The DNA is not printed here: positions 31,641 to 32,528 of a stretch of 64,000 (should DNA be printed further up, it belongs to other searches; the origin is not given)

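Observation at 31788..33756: Translationally coupled three-gene operon of unknown function (helical protein, single-pass membrane protein, 196-aa protein)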

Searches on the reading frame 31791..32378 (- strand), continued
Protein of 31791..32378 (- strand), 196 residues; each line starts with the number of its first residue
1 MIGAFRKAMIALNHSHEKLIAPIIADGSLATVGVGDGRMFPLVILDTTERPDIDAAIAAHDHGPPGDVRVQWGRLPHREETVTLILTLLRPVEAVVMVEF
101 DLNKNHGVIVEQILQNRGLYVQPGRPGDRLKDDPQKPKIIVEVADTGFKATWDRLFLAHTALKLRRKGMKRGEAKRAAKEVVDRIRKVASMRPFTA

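Call 73: find_encoding_contigs(protein=P0015, flank=7000, max_places=2)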
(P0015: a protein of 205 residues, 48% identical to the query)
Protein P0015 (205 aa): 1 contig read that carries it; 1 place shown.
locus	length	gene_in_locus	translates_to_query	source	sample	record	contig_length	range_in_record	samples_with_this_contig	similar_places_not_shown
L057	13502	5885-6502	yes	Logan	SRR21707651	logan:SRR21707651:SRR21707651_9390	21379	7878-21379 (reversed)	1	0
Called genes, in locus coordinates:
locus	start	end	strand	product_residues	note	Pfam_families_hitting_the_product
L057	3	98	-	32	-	?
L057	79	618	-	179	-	PF07275:ArdA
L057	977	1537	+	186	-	-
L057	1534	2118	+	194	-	-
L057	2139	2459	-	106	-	-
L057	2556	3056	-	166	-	PF13643:DUF4145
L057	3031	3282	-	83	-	-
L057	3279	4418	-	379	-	PF13776:DUF4172, PF02661:Fic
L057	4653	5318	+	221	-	-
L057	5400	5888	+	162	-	-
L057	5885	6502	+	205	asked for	-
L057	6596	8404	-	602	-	PF13191:AAA_16 (weak)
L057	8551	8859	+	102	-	-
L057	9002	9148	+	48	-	-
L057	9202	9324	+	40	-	-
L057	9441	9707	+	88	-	-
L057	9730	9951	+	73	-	-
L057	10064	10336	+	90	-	-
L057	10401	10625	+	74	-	-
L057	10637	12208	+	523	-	PF12696:TraG-D_C (weak)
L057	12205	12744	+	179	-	-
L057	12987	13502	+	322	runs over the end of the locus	PF03389:MobA_MobL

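Call 75: search_protein_families(library=pfam, proteins=[L027:5925-9317:+, L014:8475-9299:+, L004:6457-7221:+, L019:8569-9066:+, L013:373-816:+, L025:3325-3732:+, L029:1568-4720:+, L026:10532-11443:+, L008:2502-2960:+, L057:4653-5315:+], max_evalue=0.01)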
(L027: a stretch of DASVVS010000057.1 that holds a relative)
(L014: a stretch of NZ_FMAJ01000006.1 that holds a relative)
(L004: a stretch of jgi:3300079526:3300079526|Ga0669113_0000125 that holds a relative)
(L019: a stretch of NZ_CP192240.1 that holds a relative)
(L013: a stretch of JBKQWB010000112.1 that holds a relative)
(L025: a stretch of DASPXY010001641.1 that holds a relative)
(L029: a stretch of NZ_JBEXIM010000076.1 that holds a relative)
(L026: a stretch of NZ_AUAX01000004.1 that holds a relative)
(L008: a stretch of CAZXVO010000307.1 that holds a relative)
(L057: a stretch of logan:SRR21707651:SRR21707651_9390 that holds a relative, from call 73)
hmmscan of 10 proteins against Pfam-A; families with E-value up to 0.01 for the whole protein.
L027:5925-9317:+ (1131 aa): 1 family
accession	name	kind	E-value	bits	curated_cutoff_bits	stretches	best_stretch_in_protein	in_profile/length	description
PF03176.21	MMPL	-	9.3e-53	179.7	20.5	2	870-1097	89-308/333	MMPL family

L014:8475-9299:+ (275 aa): 0 families

L004:6457-7221:+ (255 aa): 1 family
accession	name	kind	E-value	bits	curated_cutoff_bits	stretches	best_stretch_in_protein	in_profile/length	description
PF20432.4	Xre-like-HTH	-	0.0023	18.6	25.8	0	74-101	24-52/63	Antitoxin Xre-like helix-turn-helix domain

L019:8569-9066:+ (166 aa): 0 families

L013:373-816:+ (148 aa): 0 families

L025:3325-3732:+ (136 aa): 0 families

L029:1568-4720:+ (1051 aa): 1 family
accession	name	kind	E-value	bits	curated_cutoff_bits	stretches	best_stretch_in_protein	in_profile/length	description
PF20041.5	DUF6443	-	3.2e-05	24.6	27.8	1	42-98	17-72/137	Domain of unknown function (DUF6443)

L026:10532-11443:+ (304 aa): 0 families

L008:2502-2960:+ (153 aa): 0 families

L057:4653-5315:+ (221 aa): 0 families

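Call 82: fold_search(model_id=the predicted structure, library=viral)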
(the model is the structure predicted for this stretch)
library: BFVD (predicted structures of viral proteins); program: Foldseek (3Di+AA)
matches with E <= 10: 1125; with E <= 0.001: 0
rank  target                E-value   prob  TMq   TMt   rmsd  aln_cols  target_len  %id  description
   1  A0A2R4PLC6            1.3e-02  0.66  0.16  0.28  12.2        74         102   15  (no name in the UniProt tables at hand)
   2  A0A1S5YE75            2.8e-02  0.33  0.21  0.13  14.5       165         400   13  ALK-EXO [Betabaculovirus altermyunipunctae]
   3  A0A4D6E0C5            3.2e-02  0.89  0.33  0.42   9.6       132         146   15  (no name in the UniProt tables at hand)
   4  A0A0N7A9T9            3.2e-02  0.80  0.35  0.39   9.3       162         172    7  (no name in the UniProt tables at hand)
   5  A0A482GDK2            3.6e-02  0.16  0.14  0.21  12.5        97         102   12  Uncharacterized protein [Escherichia phage vB_EcoM_Goslar]
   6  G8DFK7                4.6e-02  0.23  0.19  0.23  30.9       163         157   17  (no name in the UniProt tables at hand)
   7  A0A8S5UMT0            5.8e-02  0.09  0.14  0.09  17.6       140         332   12  DNA polymerase-like protein [Myoviridae sp. ctCo31]
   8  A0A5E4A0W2            6.5e-02  0.69  0.18  0.42   6.5        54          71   11  (no name in the UniProt tables at hand)
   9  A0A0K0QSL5            6.5e-02  0.13  0.17  0.13  13.1       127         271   14  Uncharacterized protein [Citrobacter phage IME-CF2]
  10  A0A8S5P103            7.0e-02  0.14  0.16  0.08  18.3       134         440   10  Uncharacterized protein [Myoviridae sp. ctLnO19]
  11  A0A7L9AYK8            8.8e-02  0.13  0.18  0.21  13.5       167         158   12  Uncharacterized protein [Pyramimonas orientalis virus 01B]
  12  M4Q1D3                8.8e-02  0.08  0.15  0.14  17.6       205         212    8  (no name in the UniProt tables at hand)
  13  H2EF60                9.4e-02  0.33  0.15  0.08  12.3        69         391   10  Uncharacterized protein [Moumouvirus sp. 'Monve']
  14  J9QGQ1                1.0e-01  0.33  0.18  0.37   8.1        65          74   15  Uncharacterized protein [Pectobacterium phage My1]
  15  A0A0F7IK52            1.1e-01  0.28  0.17  0.28  12.4       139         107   10  Uncharacterized protein [Delftia phage IME-DE1]
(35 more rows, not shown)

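Call 87: search_protein_families(library=padloc, proteins=[L055:221-1072:+, L011:8097-9416:+, L007:3516-4712:+, L035:7626-9311:+], max_evalue=0.001)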
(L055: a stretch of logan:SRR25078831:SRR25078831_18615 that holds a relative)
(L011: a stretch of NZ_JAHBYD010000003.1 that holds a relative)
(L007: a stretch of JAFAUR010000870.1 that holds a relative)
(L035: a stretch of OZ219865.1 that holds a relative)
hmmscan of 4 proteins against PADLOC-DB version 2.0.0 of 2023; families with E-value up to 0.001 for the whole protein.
L055:221-1072:+ (284 aa): 1 family
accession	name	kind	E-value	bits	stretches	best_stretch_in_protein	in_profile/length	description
PDLC02347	AbiJ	-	7.5e-06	23.9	1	162-273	170-276/281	AbiJ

L011:8097-9416:+ (440 aa): 0 families

L007:3516-4712:+ (399 aa): 1 family
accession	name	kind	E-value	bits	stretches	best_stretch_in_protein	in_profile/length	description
PDLC04997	PDC-S32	-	3.2e-10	38.2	1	82-306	6-224/285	-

L035:7626-9311:+ (562 aa): 6 families
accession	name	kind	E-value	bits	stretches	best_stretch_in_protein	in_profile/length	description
PDLC04966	PDC-S24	-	3.3e-205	680.6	1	71-558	4-490/497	-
PDLC03963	SoFic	-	3.5e-17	60.8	1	283-438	94-246/361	-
PDLC04839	PDC-S04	-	3.2e-07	28.2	1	375-410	131-166/205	-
PDLC04840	PDC-S04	-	0.00027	18.7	1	380-406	151-177/227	-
PDLC04838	PDC-S04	-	0.00029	18.7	1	381-409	140-168/209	-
PDLC04836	PDC-S04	-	0.00038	17.7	1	379-407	163-191/244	-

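Call 90: find_related_loci(query=A1, collection=viral_contigs, flank=10000)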
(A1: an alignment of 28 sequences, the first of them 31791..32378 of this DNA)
Query A1 (196 aa) in viral_contigs; peptide patterns used: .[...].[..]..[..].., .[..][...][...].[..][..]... (x = any residue, [..] = any of these).
19 stretches matched a pattern; 8 encode a relative of the query (tblastn E <= 1e-3); 8 distinct loci.
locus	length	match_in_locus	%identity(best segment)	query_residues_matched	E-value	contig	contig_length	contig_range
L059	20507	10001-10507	35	23-192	2e-29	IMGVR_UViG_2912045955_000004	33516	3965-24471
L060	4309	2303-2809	32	23-192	1e-28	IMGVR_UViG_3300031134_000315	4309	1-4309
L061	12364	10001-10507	33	23-192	9e-28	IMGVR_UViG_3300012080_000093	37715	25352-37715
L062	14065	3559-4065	32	23-192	2e-29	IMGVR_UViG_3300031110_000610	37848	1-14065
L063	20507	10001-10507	32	23-192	2e-25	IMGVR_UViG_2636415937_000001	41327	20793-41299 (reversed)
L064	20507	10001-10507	32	23-192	2e-25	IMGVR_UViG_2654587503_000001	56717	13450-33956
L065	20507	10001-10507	35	23-192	2e-29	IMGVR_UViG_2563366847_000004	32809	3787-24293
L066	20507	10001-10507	32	23-192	2e-25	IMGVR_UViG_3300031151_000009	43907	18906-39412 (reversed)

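Call 91: find_related_loci(query=A1, collection=metagenome_contigs, flank=6000)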
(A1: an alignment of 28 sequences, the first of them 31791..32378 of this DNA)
Query A1 (196 aa) in metagenome_contigs; peptide patterns used: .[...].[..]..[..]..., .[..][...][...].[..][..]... (x = any residue, [..] = any of these).
278 stretches matched a pattern; 112 encode a relative of the query (tblastn E <= 1e-3); the best 80 are kept; 80 distinct loci.
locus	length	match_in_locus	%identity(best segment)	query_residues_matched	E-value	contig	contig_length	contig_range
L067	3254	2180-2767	100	1-196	6e-133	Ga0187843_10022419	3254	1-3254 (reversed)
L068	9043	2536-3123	98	1-196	2e-127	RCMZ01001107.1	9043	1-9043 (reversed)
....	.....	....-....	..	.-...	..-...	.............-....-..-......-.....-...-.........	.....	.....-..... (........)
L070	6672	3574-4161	74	1-196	2e-99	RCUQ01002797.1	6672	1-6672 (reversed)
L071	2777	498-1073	57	5-196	6e-68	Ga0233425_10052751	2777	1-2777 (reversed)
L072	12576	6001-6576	57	5-196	2e-67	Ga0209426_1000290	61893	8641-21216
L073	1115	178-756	49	1-192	5e-66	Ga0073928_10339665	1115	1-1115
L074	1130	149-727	49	1-192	6e-66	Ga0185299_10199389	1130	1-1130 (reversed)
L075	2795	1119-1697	49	1-192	1e-62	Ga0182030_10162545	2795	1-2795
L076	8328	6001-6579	48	1-192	2e-61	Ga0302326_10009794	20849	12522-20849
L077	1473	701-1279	49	1-192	3e-64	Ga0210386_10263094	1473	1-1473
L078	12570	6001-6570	48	5-192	3e-58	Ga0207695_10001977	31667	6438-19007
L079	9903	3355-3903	48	10-192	5e-57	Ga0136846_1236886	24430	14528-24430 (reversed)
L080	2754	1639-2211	45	1-192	1e-56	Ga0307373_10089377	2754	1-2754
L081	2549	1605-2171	49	5-192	4e-56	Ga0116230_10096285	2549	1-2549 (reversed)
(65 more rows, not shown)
